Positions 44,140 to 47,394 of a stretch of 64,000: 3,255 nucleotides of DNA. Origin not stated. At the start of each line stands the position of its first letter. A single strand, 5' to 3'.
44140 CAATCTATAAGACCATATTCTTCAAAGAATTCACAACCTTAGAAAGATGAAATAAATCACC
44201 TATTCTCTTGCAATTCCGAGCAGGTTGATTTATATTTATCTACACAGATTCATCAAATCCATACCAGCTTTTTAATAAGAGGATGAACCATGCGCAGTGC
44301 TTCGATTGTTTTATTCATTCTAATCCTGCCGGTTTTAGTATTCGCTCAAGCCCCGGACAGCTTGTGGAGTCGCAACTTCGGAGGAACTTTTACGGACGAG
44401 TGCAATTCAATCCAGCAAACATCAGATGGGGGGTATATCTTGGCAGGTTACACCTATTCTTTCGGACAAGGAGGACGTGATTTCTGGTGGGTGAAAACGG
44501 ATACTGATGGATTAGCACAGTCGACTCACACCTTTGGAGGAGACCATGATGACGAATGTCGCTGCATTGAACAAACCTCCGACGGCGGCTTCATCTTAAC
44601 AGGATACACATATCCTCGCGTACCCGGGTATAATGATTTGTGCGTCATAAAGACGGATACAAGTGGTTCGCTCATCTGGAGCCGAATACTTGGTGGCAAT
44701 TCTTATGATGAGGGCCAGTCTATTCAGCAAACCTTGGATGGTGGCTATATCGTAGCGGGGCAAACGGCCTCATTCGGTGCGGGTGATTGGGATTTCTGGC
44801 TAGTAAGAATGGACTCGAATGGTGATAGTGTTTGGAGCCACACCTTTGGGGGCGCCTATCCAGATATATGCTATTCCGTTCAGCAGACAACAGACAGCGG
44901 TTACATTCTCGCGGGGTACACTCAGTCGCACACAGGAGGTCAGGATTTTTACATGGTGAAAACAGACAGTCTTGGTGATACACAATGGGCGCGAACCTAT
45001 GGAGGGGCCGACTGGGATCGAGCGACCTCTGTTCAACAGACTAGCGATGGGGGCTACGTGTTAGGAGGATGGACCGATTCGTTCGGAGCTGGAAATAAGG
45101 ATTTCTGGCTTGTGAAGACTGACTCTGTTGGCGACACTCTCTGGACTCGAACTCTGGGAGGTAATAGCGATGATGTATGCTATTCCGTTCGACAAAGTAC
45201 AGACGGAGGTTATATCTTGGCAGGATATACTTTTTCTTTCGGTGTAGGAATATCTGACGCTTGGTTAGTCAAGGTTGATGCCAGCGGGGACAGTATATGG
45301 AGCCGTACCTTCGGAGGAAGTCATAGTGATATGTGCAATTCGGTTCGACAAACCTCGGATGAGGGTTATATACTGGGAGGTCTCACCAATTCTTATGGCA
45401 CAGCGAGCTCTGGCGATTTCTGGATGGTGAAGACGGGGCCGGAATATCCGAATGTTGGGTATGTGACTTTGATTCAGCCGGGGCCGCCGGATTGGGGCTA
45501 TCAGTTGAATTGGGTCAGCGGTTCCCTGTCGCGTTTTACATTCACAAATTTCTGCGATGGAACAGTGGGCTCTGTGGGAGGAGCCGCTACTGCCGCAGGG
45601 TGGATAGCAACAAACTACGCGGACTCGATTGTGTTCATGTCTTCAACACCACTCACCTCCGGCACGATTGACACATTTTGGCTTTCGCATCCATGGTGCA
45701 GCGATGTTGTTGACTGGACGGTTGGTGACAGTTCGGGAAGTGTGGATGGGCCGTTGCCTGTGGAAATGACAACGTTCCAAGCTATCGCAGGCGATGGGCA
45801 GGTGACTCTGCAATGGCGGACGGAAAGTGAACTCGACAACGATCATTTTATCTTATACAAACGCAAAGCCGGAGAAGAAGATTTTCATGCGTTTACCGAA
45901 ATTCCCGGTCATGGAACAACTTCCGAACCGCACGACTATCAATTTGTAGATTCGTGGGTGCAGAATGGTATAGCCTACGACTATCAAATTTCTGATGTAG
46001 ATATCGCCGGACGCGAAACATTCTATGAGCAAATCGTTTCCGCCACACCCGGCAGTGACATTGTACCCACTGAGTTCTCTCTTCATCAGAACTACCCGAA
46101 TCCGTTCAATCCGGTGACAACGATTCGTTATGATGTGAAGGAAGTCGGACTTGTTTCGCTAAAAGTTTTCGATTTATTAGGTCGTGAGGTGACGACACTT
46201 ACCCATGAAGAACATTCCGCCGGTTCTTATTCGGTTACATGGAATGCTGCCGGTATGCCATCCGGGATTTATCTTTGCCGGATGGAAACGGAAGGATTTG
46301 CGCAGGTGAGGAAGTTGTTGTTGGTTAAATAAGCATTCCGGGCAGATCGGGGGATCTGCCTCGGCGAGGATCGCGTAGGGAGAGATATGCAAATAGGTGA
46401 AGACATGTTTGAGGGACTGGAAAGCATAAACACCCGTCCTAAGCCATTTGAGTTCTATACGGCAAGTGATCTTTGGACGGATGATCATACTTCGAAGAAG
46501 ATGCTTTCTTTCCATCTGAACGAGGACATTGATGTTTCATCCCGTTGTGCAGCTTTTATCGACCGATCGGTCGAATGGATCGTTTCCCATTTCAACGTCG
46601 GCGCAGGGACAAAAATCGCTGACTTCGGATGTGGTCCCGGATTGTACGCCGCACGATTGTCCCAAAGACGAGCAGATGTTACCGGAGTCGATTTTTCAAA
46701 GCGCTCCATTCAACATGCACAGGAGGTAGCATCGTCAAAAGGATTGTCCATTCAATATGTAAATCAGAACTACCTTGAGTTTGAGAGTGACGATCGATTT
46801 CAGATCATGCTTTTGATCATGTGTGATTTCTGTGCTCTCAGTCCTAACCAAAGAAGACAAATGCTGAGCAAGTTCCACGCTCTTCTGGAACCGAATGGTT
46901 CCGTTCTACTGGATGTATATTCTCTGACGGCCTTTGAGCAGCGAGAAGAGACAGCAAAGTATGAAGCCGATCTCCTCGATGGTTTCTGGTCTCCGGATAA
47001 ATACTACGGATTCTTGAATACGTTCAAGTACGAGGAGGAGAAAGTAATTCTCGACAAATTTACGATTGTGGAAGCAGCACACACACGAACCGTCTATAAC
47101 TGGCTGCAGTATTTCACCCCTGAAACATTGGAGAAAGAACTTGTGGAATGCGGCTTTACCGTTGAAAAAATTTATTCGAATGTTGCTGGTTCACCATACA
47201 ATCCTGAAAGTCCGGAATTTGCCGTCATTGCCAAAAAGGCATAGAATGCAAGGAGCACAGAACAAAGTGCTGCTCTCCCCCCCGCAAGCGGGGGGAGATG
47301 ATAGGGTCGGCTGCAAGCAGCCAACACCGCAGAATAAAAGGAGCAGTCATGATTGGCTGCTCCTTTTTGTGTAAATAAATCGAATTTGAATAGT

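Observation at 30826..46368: Two T9SS surface-protein genes share their promoter/5' region and C-terminal 190 aa but carry unrelated passenger domains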

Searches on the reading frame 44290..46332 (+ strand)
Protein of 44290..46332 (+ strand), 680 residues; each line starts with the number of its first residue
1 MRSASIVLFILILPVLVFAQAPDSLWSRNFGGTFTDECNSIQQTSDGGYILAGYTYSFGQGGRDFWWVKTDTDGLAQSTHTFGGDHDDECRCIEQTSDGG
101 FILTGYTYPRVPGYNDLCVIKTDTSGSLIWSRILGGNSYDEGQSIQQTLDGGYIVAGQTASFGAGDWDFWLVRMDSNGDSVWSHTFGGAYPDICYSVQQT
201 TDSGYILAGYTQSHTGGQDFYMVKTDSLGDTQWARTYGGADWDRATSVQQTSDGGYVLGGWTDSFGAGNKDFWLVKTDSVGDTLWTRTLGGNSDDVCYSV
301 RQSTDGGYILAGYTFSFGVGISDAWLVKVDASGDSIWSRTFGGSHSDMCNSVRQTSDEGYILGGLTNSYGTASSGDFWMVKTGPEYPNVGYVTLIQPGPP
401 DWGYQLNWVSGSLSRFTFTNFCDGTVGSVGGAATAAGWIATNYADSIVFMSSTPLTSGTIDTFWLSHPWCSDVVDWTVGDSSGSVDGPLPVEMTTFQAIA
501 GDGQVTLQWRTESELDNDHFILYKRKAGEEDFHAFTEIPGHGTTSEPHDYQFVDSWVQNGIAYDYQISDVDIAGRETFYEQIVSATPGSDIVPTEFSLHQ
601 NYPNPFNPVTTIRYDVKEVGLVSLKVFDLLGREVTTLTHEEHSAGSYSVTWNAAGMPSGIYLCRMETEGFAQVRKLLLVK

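Call 12: search_protein_families(library=pfam, proteins=[window:44290-46332:+], max_evalue=0.01)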
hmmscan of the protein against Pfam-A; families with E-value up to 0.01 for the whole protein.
window:44290-46332:+ (680 aa): 2 families
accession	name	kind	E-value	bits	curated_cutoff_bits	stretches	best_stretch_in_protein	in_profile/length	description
PF18962.6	Por_Secre_tail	-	4.4e-09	37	27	1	602-676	2-73/75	Secretion system C-terminal sorting domain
PF13860.13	FlgD_ig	-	0.00016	22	27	1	622-667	25-75/79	FlgD Ig-like domain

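Call 15: find_encoding_contigs(protein=window:44290-46332:+, flank=10000, max_places=6)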
Protein window:44290-46332:+ (680 aa): no gene with exactly this product is on record in the collection.

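Call 49: find_homologous_proteins(query=window:44290-46332:+, max_evalue=1e-20)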
Query window:44290-46332:+ (680 aa): 7998 proteins with E <= 1e-20 among 8000 candidates; the best 120 are listed.
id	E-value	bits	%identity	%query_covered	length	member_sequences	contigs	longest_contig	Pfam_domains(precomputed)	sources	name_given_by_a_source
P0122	0.0e+0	1589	100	100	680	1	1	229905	PF18962.8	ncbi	-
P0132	0.0e+0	1180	47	54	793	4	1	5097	PF17164.11,PF18962.8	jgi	jgi:uncharacterized delta-60 repeat protein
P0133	0.0e+0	1084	46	56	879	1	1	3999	PF13860.13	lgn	-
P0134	0.0e+0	1042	60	100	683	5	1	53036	PF26094.1,PF17164.11,PF18962.8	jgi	jgi:uncharacterized delta-60 repeat protein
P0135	0.0e+0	1017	60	100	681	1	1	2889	PF18962.8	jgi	-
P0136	2.7e-281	953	63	100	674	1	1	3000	PF18962.8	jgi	jgi:hypothetical protein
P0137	4.4e-277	939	48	53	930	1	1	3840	-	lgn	-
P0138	8.7e-275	932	61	100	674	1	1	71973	PF17164.11,PF18962.8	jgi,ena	-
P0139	5.3e-274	929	61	100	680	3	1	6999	PF17164.11,PF18962.8,PF13860.13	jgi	-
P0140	7.8e-274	929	49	55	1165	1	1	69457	-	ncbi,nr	ncbi:MAG: hypothetical protein A4E49_01438 [Methanosaeta sp. PtaU1.Bin112]|nr:MAG: hypothetical prot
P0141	2.9e-271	920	48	97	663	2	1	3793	PF26094.1,PF18962.8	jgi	jgi:uncharacterized delta-60 repeat protein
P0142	8.0e-271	919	33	96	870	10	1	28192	PF13860.13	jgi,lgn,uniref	uniref:T9SS type A sorting domain-containing protein n=1 Tax=candidate division WOR-3 bacterium TaxI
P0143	1.3e-267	908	59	99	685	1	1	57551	PF18962.8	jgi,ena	-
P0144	1.6e-266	904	58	100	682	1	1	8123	PF18962.8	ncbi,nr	ncbi:T9SS type A sorting domain-containing protein [bacterium]|nr:T9SS type A sorting domain-contain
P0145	9.0e-252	856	59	93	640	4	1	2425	PF18962.8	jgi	jgi:hypothetical protein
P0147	2.1e-248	844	55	99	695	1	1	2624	PF17164.11,PF18962.8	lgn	-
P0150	5.3e-240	817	55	89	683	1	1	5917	PF26094.1,PF17164.11,PF18962.8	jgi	jgi:hypothetical protein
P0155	4.5e-227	774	48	55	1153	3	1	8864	PF17164.11,PF18962.8,PF13860.13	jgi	-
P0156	4.5e-227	774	46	54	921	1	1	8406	PF17164.11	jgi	-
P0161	1.5e-220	752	65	75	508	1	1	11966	PF18962.8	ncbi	-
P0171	2.0e-213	729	50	97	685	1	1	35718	PF17164.11,PF18962.8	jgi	jgi:hypothetical protein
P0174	1.6e-210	719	44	59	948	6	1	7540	PF17164.11,PF03160.21,PF25293.2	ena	-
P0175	1.6e-210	719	50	57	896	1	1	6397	PF26094.1,PF00801.27,PF18204.7,PF03272.19,PF17164.11,PF18911.7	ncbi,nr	ncbi:MAG: PKD domain-containing protein [Methanosarcinaceae archaeon]|nr:PKD domain-containing prote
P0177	1.7e-207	709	46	54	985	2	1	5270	PF26094.1,PF17164.11,PF07705.18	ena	-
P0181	6.7e-206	704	44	56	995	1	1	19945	PF26094.1,PF17164.11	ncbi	-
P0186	7.4e-203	694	48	56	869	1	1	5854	PF26094.1,PF13715.13,PF17164.11,PF28191.1,PF13620.13,PF22904.4,PF16741.11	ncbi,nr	ncbi:MAG: carboxypeptidase regulatory-like domain-containing protein [Nitrospirae bacterium]|nr:carb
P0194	2.2e-197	676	48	53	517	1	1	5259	PF26094.1,PF17164.11,PF18962.8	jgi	-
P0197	1.4e-196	673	45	53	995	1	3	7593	PF17164.11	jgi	jgi:uncharacterized delta-60 repeat protein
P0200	1.4e-194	667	47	50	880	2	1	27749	PF26094.1,PF17164.11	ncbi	-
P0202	9.1e-193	661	44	56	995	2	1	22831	PF26094.1,PF17164.11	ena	-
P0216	2.1e-188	646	47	54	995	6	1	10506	PF26094.1,PF17164.11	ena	-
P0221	7.5e-187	641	43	56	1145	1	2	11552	PF17164.11,PF03160.21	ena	-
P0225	3.7e-185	635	54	53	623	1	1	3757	PF17164.11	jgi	-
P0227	1.1e-184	634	49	58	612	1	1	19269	PF17164.11,PF18962.8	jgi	jgi:hypothetical protein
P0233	7.3e-183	628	46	53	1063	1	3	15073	PF17164.11,PF03160.21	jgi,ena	-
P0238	2.5e-181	623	48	57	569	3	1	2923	PF26094.1,PF10794.16,PF17164.11,PF18962.8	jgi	jgi:hypothetical protein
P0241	3.1e-180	619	42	53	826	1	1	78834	PF26094.1,PF17164.11,PF21025.3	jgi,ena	-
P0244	1.9e-179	616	47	55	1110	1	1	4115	PF26094.1,PF00801.27,PF17164.11,PF18911.7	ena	-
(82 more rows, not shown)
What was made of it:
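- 44290..46332 (+): Gene B, 680 aa: signal peptide, delta-60/SBBP-type beta-propeller passenger (to 45454), 'GYVTL' domain (45455-45750), shared tail (45751-46332). Full-length homologues at 58-63% identity carry PF17164 (call 49).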

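Call 50: find_encoding_contigs(protein=P0161, flank=10000, max_places=3)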
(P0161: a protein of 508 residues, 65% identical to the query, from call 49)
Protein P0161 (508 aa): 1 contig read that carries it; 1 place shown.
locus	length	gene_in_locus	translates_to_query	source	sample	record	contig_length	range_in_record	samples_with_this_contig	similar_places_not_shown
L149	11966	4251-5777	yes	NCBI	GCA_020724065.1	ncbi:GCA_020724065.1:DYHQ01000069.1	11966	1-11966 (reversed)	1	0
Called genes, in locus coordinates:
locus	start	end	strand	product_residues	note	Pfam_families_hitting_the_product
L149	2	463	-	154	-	?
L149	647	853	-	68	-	-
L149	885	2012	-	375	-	PF02073:Peptidase_M29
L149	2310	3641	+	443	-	PF07690:MFS_1, PF00854:PTR2, PF07690:MFS_1 (weak)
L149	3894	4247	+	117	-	-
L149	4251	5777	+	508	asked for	PF18962:Por_Secre_tail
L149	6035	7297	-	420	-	PF09861:Lar_N, PF21113:LarA_C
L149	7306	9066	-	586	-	PF18962:Por_Secre_tail (weak)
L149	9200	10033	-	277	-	PF12849:PBP_like_2, PF13531:SBP_bac_11 (faint)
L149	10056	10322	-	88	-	-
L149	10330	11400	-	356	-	PF18962:Por_Secre_tail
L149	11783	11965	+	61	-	?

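Call 75: search_protein_families(library=pfam, proteins=[L148:3-1592:-], max_evalue=0.001)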
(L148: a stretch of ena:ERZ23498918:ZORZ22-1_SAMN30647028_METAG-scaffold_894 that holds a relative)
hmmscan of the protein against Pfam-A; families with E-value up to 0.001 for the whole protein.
L148:3-1592:- (530 aa): 0 families

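Call 82: search_protein_families(library=ncbifam, proteins=[window:44290-46332:+, L147:4242-6089:+], max_evalue=0.001)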
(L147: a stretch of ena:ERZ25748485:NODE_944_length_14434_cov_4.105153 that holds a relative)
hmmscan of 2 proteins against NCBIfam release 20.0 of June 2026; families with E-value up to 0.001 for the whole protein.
window:44290-46332:+ (680 aa): 5 families
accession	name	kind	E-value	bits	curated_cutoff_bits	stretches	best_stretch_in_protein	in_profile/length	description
TIGR02608.1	delta_60_rpt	domain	3e-12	46.2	76.5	0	36-74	1-38/55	delta-60 repeat domain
NF052323.1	T9SSA_dep_M6i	equivalog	1.7e-10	39.6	600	1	601-667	960-1026/1043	T9SS-dependent M6-like inactivated metalloprotease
TIGR04183.1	Por_Secre_tail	domain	6.4e-10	38.9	23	1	602-677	2-70/72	T9SS type A sorting domain-containing protein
NF038113.1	T9SSA_dep_M36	equivalog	4.1e-09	35.2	885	1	599-678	793-868/869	T9SS-dependent M36 family metallopeptidase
NF047494.1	Lepto_SBBP_lipo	equivalog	5.3e-09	35.3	400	0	111-185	156-237/466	SBBP repeat beta-propeller lipoprotein, LipL53 family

L147:4242-6089:+ (615 aa): 4 families
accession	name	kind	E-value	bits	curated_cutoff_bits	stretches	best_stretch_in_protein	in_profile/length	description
NF052323.1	T9SSA_dep_M6i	equivalog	2e-12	45.9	600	1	536-609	960-1033/1043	T9SS-dependent M6-like inactivated metalloprotease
TIGR04183.1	Por_Secre_tail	domain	3.1e-10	39.9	23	1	537-612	2-70/72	T9SS type A sorting domain-containing protein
NF041518.1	choice_anch_Q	domain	4.9e-08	33.1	25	1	371-417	10-56/58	choice-of-anchor Q domain-containing protein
NF038113.1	T9SSA_dep_M36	equivalog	1.1e-07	30.4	885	1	534-613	793-868/869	T9SS-dependent M36 family metallopeptidase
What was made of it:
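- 44290..46332 (+): TIGR02608 and TIGR04183 hits (call 82).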

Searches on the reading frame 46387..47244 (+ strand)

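Call 13: search_protein_families(library=pfam, proteins=[window:46387-47244:+], max_evalue=0.01)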
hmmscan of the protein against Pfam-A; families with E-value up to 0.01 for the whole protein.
window:46387-47244:+ (285 aa): 11 families
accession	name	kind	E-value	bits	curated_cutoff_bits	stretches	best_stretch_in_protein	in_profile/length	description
PF13649.12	Methyltransf_25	-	6.7e-18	65.6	27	1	77-171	1-97/97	Methyltransferase domain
PF08242.18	Methyltransf_12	-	4.5e-11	43.8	30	1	79-172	2-97/98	Methyltransferase domain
PF13847.12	Methyltransf_31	-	7.3e-11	42.4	27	1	74-182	4-117/145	Methyltransferase domain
PF08241.18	Methyltransf_11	-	2.7e-10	41.2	21.2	1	79-174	2-94/95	Methyltransferase domain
PF13489.12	Methyltransf_23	-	2.8e-10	40.6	27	1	75-261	24-163/164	Methyltransferase domain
PF05175.20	MTS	-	2.6e-09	37.4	23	1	56-142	14-103/170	Methyltransferase small domain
PF02353.26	CMAS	-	3.1e-05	23.9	27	1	62-198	51-186/273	Mycolic acid cyclopropane synthetase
PF05724.17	TPMT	-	0.00022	21.4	26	1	81-175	45-153/218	Thiopurine S-methyltransferase (TPMT)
PF03848.20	TehB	-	0.00034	20.6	20.4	1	73-165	30-122/193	Tellurite resistance protein TehB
PF01728.25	FtsJ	-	0.0012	19.2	24.1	1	63-162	10-114/181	FtsJ-like methyltransferase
PF13679.12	Methyltransf_32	-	0.0022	18.4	27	1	57-127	12-87/143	Methyltransferase domain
